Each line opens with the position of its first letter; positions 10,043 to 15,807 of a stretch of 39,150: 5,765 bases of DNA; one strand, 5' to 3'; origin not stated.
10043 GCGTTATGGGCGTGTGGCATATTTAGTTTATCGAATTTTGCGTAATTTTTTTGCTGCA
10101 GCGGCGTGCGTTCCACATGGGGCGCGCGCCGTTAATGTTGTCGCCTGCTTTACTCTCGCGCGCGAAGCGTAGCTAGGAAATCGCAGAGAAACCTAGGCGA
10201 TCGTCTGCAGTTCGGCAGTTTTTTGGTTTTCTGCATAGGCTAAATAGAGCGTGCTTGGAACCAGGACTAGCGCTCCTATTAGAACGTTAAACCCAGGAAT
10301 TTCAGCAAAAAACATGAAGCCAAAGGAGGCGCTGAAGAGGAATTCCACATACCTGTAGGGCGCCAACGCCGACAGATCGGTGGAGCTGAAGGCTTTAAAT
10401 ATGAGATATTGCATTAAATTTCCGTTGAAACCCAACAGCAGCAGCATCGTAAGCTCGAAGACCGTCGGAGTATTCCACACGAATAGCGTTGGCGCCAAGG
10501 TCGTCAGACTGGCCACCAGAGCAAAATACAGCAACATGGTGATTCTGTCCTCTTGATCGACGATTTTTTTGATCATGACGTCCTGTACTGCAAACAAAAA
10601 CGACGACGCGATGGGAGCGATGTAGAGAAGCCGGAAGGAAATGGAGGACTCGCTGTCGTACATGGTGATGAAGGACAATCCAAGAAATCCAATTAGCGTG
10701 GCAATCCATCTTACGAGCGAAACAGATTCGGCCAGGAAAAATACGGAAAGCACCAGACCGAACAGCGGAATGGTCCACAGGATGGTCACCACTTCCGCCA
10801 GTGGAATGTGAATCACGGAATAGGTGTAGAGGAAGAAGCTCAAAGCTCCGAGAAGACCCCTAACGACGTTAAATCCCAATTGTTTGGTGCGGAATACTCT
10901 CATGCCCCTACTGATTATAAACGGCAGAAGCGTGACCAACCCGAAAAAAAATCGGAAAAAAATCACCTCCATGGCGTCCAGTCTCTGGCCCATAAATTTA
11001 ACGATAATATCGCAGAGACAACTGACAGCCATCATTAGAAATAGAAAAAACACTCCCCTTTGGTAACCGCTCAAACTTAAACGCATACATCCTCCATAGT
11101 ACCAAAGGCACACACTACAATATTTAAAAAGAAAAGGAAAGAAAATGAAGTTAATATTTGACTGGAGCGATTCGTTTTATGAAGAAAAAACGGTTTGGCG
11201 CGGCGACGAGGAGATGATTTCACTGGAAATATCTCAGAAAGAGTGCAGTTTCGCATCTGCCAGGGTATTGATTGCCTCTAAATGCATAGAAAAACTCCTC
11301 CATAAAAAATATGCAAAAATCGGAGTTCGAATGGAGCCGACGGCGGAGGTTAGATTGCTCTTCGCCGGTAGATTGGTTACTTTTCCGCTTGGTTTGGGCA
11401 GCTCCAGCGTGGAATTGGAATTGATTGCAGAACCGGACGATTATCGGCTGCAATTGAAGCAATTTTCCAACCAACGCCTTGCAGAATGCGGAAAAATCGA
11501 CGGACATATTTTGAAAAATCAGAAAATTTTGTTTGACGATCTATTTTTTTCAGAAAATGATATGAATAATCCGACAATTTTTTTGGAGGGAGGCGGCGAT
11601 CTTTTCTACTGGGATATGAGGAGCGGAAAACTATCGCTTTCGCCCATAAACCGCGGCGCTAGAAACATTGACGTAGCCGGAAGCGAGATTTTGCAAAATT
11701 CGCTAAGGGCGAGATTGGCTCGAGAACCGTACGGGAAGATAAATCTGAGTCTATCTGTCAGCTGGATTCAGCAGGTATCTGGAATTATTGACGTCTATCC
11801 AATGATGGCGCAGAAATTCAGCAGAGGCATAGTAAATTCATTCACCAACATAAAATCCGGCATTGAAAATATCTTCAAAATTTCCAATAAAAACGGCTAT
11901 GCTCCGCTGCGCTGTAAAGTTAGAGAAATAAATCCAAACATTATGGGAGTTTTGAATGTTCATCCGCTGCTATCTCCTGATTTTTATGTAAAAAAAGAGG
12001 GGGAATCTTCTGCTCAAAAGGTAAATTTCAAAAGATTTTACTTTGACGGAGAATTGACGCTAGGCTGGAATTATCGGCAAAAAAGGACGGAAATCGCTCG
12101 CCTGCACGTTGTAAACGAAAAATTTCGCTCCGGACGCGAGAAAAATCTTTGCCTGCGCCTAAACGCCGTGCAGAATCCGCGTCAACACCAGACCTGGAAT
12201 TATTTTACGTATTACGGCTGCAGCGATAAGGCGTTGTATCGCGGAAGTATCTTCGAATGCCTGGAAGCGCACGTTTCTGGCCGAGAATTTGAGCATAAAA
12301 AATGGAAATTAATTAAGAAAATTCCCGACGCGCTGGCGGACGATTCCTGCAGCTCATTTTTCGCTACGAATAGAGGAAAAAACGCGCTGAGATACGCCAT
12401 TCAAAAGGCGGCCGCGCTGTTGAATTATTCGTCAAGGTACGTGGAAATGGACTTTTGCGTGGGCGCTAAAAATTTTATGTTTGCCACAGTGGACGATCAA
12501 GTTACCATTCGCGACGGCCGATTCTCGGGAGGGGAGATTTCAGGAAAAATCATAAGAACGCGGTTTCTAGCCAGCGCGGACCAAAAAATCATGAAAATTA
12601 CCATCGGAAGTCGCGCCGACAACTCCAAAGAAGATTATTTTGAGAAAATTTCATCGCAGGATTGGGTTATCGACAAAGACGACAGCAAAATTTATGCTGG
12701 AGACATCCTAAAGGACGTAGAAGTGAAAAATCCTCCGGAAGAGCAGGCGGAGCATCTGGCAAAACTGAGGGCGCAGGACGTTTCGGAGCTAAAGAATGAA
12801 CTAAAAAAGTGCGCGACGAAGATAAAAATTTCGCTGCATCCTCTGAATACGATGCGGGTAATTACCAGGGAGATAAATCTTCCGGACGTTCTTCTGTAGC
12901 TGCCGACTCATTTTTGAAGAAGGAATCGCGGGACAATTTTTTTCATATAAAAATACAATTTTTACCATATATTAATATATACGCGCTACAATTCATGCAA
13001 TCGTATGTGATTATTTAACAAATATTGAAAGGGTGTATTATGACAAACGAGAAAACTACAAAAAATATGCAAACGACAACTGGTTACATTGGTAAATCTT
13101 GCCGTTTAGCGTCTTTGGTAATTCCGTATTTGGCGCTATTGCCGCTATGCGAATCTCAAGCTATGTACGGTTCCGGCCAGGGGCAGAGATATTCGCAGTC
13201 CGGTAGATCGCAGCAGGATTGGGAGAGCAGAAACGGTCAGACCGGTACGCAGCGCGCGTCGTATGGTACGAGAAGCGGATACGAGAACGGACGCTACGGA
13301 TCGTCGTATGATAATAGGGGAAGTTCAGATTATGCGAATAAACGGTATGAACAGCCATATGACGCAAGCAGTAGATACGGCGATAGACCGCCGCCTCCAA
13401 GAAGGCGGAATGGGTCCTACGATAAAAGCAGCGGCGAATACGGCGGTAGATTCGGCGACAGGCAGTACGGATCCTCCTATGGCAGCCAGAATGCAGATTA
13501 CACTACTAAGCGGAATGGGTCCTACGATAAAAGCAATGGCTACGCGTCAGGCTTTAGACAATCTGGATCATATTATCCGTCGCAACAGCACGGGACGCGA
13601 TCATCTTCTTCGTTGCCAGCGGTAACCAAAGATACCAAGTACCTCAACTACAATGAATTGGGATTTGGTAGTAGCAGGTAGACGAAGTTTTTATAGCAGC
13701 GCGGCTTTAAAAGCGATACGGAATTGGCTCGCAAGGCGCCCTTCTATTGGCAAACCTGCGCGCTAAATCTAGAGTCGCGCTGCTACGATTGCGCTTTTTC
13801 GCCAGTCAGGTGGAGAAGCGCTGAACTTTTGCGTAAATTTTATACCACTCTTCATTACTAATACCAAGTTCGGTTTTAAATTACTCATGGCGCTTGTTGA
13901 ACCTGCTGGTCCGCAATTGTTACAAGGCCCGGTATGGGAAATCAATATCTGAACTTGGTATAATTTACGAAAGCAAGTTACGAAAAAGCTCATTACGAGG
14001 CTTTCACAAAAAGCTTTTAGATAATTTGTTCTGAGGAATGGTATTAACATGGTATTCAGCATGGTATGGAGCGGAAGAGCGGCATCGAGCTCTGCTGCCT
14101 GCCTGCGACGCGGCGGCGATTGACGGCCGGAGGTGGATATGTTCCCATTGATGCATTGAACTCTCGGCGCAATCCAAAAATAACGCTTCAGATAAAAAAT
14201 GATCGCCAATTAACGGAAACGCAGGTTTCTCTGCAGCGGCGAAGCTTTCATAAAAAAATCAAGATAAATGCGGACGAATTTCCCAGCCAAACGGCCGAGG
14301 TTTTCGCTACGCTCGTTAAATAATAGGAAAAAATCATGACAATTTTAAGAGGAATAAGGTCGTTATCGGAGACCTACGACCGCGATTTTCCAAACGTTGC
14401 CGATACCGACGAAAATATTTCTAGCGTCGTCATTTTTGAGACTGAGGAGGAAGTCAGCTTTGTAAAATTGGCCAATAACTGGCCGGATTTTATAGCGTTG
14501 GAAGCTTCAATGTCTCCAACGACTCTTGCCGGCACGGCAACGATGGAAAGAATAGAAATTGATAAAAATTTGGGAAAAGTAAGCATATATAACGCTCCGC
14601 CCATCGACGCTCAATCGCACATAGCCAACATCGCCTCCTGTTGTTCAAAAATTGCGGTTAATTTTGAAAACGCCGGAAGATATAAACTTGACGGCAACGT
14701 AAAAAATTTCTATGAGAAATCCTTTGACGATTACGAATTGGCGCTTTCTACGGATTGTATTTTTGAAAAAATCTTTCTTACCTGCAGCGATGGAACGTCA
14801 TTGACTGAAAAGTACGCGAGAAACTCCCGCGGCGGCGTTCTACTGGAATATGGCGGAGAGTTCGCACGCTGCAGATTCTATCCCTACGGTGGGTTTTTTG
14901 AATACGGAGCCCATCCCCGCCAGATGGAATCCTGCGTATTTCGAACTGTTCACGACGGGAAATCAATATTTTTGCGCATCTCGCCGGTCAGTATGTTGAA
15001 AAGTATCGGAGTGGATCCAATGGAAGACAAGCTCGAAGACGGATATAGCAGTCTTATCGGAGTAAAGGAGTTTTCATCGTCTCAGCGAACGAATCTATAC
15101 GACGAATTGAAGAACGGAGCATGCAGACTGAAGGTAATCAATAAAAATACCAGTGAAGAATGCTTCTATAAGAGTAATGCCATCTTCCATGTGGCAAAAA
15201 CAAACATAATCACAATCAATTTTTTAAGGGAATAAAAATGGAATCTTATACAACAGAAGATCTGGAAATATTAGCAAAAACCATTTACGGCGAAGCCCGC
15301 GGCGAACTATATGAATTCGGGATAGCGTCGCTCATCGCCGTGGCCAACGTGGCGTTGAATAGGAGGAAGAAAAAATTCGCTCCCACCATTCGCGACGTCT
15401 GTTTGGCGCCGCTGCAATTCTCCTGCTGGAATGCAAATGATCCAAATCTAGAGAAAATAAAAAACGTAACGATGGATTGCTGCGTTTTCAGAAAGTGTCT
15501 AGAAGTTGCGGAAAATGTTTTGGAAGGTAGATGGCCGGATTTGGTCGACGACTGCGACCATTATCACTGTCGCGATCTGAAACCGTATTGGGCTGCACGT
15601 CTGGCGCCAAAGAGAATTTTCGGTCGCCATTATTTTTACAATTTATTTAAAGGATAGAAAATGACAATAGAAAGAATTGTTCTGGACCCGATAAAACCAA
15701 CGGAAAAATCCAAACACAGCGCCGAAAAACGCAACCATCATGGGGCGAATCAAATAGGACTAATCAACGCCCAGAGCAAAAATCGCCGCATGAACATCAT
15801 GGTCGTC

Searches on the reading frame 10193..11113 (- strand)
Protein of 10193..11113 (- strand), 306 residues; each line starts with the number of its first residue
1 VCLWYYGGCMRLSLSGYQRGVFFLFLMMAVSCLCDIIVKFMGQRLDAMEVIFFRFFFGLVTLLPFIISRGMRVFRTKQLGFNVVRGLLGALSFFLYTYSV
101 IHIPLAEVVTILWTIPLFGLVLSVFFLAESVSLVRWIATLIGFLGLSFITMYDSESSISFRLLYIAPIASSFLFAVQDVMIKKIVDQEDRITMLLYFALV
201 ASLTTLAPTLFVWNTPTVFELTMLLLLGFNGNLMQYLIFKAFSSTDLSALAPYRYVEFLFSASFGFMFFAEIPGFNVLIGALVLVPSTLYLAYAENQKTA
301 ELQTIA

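Call 65: search_protein_families(library=pfam, proteins=[window:10193-11113:-], max_evalue=0.01)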
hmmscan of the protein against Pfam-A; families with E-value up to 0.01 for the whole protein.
window:10193-11113:- (306 aa): 1 family
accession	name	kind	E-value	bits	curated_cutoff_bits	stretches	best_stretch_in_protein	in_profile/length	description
PF00892.27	EamA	-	4.6e-25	88.9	28.2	2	19-150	2-134/135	EamA-like transporter family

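Call 66: search_protein_families(library=phrogs, proteins=[window:10193-11113:-], max_evalue=0.01)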
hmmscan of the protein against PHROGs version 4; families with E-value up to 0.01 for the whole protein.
window:10193-11113:- (306 aa): 1 family
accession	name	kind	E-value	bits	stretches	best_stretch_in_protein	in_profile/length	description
phrog_18638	-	unknown function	6.5e-46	158.1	1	28-298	11-288/294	-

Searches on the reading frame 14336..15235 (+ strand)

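Call 4: search_protein_families(library=pfam, proteins=[window:14336-15235:+], max_evalue=1)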
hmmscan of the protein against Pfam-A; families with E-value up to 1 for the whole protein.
window:14336-15235:+ (299 aa): 1 family
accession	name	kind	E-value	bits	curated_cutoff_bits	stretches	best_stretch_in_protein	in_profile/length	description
PF12073.14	DUF3553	-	0.18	11.8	20.3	1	104-122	26-44/50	Protein of unknown function (DUF3553)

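Call 6: search_protein_families(library=phrogs, proteins=[window:14336-15235:+], max_evalue=0.001)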
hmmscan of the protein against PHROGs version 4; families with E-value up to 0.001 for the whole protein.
window:14336-15235:+ (299 aa): 0 families

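Call 75: search_protein_families(library=padloc, proteins=[window:14336-15235:+], max_evalue=0.01)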
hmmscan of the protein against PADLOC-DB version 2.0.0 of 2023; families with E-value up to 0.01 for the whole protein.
window:14336-15235:+ (299 aa): 0 families

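Call 76: search_protein_families(library=ncbifam, proteins=[window:14336-15235:+], max_evalue=0.01)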
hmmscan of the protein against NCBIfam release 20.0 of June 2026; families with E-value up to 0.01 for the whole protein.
window:14336-15235:+ (299 aa): 0 families

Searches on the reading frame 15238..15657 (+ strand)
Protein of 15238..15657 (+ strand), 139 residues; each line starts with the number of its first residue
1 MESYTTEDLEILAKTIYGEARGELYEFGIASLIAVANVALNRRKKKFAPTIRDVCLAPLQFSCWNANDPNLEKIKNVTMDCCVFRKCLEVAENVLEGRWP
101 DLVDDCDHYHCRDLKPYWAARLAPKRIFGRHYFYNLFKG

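Call 4: search_protein_families(library=pfam, proteins=[window:15238-15657:+], max_evalue=1)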
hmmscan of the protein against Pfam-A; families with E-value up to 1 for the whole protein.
window:15238-15657:+ (139 aa): 2 families
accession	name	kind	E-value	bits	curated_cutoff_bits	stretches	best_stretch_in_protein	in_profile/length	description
PF07486.17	Hydrolase_2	-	1.1e-14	55.3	27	1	32-134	7-100/100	Cell Wall Hydrolase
PF07359.16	LEAP-2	-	0.13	12.6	27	1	40-67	31-58/77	Liver-expressed antimicrobial peptide 2 precursor (LEAP-2)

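Call 6: search_protein_families(library=phrogs, proteins=[window:15238-15657:+], max_evalue=0.001)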
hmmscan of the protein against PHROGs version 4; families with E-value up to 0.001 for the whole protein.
window:15238-15657:+ (139 aa): 3 families
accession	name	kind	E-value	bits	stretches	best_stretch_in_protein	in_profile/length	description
phrog_938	-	lysis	2.5e-17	62.3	1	4-135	48-171/2185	endolysin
phrog_15649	-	lysis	2.6e-09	36.6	1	3-110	225-328/1079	endolysin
phrog_30550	-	unknown function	2.8e-07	31.4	1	8-82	88-162/220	-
